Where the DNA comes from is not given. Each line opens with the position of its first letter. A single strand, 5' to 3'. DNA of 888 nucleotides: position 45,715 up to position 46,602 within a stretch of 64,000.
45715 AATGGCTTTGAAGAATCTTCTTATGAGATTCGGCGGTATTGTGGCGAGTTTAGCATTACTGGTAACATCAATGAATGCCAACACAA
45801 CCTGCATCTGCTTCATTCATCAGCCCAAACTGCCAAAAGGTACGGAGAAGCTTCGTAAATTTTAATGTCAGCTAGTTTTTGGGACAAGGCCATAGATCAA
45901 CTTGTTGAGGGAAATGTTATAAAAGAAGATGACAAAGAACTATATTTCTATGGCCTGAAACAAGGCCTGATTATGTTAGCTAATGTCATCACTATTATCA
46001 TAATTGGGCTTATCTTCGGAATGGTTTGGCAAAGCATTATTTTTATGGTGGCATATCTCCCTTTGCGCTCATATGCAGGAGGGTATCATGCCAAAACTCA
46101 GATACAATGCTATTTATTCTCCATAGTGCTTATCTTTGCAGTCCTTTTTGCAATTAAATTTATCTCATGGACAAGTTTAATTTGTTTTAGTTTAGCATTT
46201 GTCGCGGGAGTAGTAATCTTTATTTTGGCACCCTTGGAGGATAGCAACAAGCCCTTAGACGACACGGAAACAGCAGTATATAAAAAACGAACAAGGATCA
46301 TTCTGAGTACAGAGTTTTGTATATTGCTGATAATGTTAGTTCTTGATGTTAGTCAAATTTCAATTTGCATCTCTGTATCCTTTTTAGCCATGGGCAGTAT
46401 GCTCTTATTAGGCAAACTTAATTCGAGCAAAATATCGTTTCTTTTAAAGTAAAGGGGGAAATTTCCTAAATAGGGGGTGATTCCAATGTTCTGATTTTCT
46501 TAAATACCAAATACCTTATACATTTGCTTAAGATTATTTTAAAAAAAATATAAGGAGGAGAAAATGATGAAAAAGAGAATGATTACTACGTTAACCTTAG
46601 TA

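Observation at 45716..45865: Unannotated 49-aa AgrD-like precursor with a two-cysteine core (TTCICFI)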

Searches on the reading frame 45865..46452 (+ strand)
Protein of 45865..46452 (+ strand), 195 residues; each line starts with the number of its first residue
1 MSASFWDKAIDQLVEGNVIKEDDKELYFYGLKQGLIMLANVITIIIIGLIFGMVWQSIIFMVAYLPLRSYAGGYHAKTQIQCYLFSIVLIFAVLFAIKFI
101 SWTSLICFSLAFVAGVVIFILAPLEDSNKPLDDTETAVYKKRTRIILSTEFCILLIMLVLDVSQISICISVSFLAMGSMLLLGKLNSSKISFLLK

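Call 3: search_protein_families(library=pfam, proteins=[window:45865-46452:+], max_evalue=1)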
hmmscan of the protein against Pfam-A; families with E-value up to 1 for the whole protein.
window:45865-46452:+ (195 aa): 3 families
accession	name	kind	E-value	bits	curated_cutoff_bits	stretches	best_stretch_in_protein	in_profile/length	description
PF04647.20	AgrB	-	1.1e-43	149.2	23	1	8-180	3-181/185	Accessory gene regulator B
PF16212.11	PhoLip_ATPase_C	-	0.0014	18.9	28.3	1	24-160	98-232/251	Phospholipid-translocating P-type ATPase C-terminal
PF09716.15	ETRAMP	-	0.74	10.3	29.1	0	86-159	5-68/81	Malarial early transcribed membrane protein (ETRAMP)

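Call 4: search_protein_families(library=ncbifam, proteins=[window:45865-46452:+], max_evalue=1)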
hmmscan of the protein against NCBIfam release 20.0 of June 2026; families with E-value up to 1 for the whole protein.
window:45865-46452:+ (195 aa): 2 families
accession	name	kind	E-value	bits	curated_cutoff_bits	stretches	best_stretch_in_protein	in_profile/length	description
NF002210.0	PRK01100.1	equivalog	4.6e-15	55.9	282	1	19-174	26-181/210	accessory gene regulator ArgB-like protein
NF052523.2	TafF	equivalog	0.63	9.1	420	1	89-178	270-355/379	TafF family fimbrial protein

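Call 12: find_homologous_proteins(query=window:45865-46449:+, max_evalue=1e-10)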
Query window:45865-46449:+ (195 aa): 203 proteins with E <= 1e-10 among 481 candidates; the best 120 are listed.
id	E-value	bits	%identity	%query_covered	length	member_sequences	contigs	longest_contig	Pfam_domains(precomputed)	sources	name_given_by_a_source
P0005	2.6e-116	404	100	100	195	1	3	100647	PF04647.21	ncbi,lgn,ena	-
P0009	2.6e-99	349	88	95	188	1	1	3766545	PF04647.21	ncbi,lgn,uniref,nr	ncbi:accessory gene regulator ArgB-like protein [Dehalobacterium formicoaceticum]|uniref:accessory g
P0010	8.1e-96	337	84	95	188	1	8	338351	PF04647.21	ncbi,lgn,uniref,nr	ncbi:accessory gene regulator ArgB-like protein [Dehalobacterium formicoaceticum]|uniref:Accessory g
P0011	3.9e-73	263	64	93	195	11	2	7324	PF04647.21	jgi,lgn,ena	-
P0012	1.1e-68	249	63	96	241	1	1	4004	PF04647.21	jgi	-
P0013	3.6e-67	244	60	96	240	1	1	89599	PF04647.21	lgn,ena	-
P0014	1.9e-63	232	57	97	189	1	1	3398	PF04647.21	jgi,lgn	jgi:accessory gene regulator B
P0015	5.4e-62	227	56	92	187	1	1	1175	PF04647.21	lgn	-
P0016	1.3e-60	223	56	98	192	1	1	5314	PF04647.21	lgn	-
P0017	1.7e-60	222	53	96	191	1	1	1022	PF04647.21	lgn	-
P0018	1.4e-59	219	55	95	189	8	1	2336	PF04647.21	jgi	jgi:accessory gene regulator B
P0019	2.2e-59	219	57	93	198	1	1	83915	PF04647.21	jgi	-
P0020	2.7e-59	218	56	99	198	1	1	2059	PF04647.21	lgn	-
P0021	4.6e-59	218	50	98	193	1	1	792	PF04647.21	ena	-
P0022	2.7e-58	215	54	92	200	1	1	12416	PF04647.21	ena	-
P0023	3.1e-58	215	51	97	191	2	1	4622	PF04647.21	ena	-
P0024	3.4e-58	215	55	96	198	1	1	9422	PF04647.21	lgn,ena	-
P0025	1.1e-57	213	53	92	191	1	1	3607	PF04647.21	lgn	-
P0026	1.4e-57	213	53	98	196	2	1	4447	PF04647.21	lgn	-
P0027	3.5e-57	211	53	92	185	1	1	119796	PF04647.21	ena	-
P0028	8.3e-57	210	56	91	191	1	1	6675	PF04647.21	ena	-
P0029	1.7e-56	209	47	96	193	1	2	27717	PF04647.21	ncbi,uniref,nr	ncbi:MAG: accessory gene regulator B family protein [Sedimentibacter sp.]|uniref:accessory gene regu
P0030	3.3e-55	205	53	95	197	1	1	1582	PF04647.21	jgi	-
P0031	2.1e-54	202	54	96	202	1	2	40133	PF04647.21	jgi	jgi:accessory gene regulator B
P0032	4.5e-54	201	50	93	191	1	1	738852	PF04647.21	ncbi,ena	ncbi:MAG: accessory gene regulator B family protein [Cellulosilyticaceae bacterium]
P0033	6.9e-54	201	49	94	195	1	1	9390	PF04647.21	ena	-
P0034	9.5e-54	200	51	88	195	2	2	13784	PF04647.21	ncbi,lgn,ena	-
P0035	1.0e-53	200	52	92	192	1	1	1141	PF04647.21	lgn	-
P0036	1.4e-53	200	52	90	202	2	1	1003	PF04647.21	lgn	-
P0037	1.5e-53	200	47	96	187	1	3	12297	PF04647.21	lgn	-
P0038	1.6e-53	199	50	98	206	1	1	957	PF04647.21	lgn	-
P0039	1.8e-53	199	50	94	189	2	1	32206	PF04647.21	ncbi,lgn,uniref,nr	ncbi:accessory gene regulator B [Anaerovirgula multivorans]|uniref:Accessory gene regulator B n=1 Ta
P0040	2.2e-53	199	50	94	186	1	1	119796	PF04647.21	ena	-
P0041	2.5e-53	199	46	97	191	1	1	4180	PF04647.21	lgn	-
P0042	5.1e-53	198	51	91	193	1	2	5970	PF04647.21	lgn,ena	-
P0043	5.8e-53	198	51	96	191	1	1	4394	PF04647.21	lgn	-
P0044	1.1e-52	197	51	96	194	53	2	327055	PF04647.21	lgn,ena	-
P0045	1.3e-52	196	50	93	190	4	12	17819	PF04647.21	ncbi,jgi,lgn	jgi:accessory gene regulator B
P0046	1.7e-52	196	48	95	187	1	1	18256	PF04647.21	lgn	-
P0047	1.9e-52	196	49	94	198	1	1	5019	PF04647.21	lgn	-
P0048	2.2e-52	196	51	92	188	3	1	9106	PF04647.21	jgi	-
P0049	3.1e-52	195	49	93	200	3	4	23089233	PF04647.21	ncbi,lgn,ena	-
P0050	3.8e-52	195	51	94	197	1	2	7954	PF04647.21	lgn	-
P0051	1.2e-51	193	52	93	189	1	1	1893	PF04647.21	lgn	-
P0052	5.0e-51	191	51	92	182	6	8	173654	PF04647.21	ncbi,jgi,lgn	-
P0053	5.9e-51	191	50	94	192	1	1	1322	PF04647.21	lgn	-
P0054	9.1e-51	190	62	74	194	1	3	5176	PF04647.21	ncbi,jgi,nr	ncbi:MAG: putative processing-secretion protein [Anaerocolumna sp.]|jgi:accessory gene regulator B|n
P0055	1.6e-50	190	47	94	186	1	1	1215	PF04647.21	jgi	jgi:accessory gene regulator B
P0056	2.2e-50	189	53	75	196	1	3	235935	PF04647.21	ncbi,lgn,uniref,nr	ncbi:accessory gene regulator B family protein [Irregularibacter muris]|uniref:Accessory gene regula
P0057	3.0e-50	189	49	95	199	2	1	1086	PF04647.21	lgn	-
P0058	6.2e-50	188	48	91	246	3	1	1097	PF04647.21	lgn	-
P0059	7.6e-50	187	47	94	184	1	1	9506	PF04647.21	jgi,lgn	jgi:accessory gene regulator B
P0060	1.0e-49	187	46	100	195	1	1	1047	PF04647.21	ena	-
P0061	1.1e-49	187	47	93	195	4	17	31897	PF04647.21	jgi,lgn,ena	-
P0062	1.5e-49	187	45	95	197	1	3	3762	PF04647.21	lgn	-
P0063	1.7e-49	186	47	88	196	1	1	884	PF04647.21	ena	-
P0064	1.8e-49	186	49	90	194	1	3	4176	PF04647.21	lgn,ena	-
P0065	2.5e-49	186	47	91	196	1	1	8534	PF04647.21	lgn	-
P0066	3.4e-49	185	47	93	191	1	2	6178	PF04647.21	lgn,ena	-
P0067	3.6e-49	185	47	96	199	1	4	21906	PF04647.21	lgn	-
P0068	3.9e-49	185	49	94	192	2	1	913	PF04647.21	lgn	-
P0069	6.1e-49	185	48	90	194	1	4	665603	PF04647.21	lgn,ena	-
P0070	6.4e-49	184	47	85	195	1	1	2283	PF04647.21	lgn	-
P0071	6.6e-49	184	49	91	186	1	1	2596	PF04647.21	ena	-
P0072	8.4e-49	184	46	98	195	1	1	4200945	PF04647.21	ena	-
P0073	1.8e-48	183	48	90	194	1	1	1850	PF04647.21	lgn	-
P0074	2.9e-48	182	48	90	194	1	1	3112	PF04647.21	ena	-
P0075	3.7e-48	182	49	94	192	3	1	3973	PF04647.21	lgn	-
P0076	7.0e-48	181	47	94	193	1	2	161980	PF04647.21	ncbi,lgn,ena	-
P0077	7.7e-48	181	49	93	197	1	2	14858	PF04647.21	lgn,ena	-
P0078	8.2e-48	181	47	96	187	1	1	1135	PF04647.21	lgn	-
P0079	8.9e-48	181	45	94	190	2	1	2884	PF04647.21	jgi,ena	jgi:accessory gene regulator B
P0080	8.9e-48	181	49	92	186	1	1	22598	PF04647.21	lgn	-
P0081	1.0e-47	181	48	95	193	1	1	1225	PF04647.21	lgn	-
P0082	1.2e-47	180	48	92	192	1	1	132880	PF04647.21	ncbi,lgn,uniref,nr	ncbi:accessory gene regulator B [Mobilisporobacter senegalensis]|uniref:Accessory gene regulator B n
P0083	1.3e-47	180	48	94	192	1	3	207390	PF04647.21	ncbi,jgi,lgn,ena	-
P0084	1.4e-47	180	48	94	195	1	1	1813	PF04647.21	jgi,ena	-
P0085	3.9e-47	179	46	96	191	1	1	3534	PF04647.21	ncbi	ncbi:MAG: accessory gene regulator B family protein [Oscillospiraceae bacterium]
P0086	4.7e-47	178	49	89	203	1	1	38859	PF04647.21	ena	-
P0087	4.9e-47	178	45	98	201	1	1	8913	PF04647.21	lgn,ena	-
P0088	6.4e-47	178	42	97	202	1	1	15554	PF04647.21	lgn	-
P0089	7.4e-47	178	48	92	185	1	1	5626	PF04647.21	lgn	-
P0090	9.3e-47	177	44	91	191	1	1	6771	PF04647.21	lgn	-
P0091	1.2e-46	177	46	95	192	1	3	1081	PF04647.21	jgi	-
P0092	1.4e-46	177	44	95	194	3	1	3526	PF04647.21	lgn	-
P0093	1.9e-46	176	48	91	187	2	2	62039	PF04647.21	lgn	-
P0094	2.4e-46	176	45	93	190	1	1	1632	PF04647.21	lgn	-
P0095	2.7e-46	176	47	94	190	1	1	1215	PF04647.21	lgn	-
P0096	2.8e-46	176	45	94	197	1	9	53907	PF04647.21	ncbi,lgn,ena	-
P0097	3.3e-46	176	46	93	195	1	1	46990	PF04647.21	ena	-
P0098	3.6e-46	176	50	85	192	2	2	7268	PF04647.21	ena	-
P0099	4.5e-46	175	43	95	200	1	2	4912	PF04647.21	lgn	-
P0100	4.6e-46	175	49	93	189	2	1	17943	PF04647.21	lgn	-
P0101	4.7e-46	175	45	89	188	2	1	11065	PF04647.21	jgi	jgi:accessory gene regulator B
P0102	4.8e-46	175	46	94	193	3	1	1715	PF04647.21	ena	-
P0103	1.1e-45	174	47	95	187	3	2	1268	PF04647.21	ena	-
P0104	1.2e-45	174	48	88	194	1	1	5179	PF04647.21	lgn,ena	-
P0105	1.5e-45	173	42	96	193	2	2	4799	PF04647.21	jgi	-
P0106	1.5e-45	173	47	91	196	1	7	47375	PF04647.21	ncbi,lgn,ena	-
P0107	1.7e-45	173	45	89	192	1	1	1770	PF04647.21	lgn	-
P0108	2.2e-45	173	42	96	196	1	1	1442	PF04647.21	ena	-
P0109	3.3e-45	172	44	94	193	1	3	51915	PF04647.21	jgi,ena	-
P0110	4.8e-45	172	59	68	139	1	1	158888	PF04647.21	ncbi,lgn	-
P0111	5.1e-45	172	44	86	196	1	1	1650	PF04647.21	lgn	-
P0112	5.7e-45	172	46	90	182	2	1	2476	PF04647.21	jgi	-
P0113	1.4e-44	170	45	93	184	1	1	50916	PF04647.21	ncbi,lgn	-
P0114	2.3e-44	170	45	97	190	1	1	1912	PF04647.21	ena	-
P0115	3.2e-44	169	50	77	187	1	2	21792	PF04647.21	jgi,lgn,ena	-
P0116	3.6e-44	169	42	94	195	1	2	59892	PF04647.21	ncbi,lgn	-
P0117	3.6e-44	169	45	94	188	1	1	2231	PF04647.21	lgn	-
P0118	4.6e-44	169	42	96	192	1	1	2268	PF04647.21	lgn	-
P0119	5.1e-44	168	45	96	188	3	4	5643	PF04647.21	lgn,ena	-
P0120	6.1e-44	168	44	92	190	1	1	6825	PF04647.21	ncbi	-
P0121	6.4e-44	168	44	96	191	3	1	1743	PF04647.21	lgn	-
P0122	3.4e-43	166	43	92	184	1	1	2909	PF04647.21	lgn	-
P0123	4.0e-43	166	43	91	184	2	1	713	PF04647.21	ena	-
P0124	7.7e-43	165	51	73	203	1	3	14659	PF04647.21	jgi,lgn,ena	-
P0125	1.4e-42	164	44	92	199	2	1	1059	PF04647.21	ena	-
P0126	1.6e-42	164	45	97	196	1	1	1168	PF04647.21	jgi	jgi:accessory gene regulator B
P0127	2.1e-42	163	45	89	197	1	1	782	PF04647.21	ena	-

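Call 38: search_solved_structures(query=window:45865-46449:+, max_evalue=1, show_alignments=2)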
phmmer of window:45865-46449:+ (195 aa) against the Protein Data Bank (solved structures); distinct sequences matched with E-value up to 1: 0.
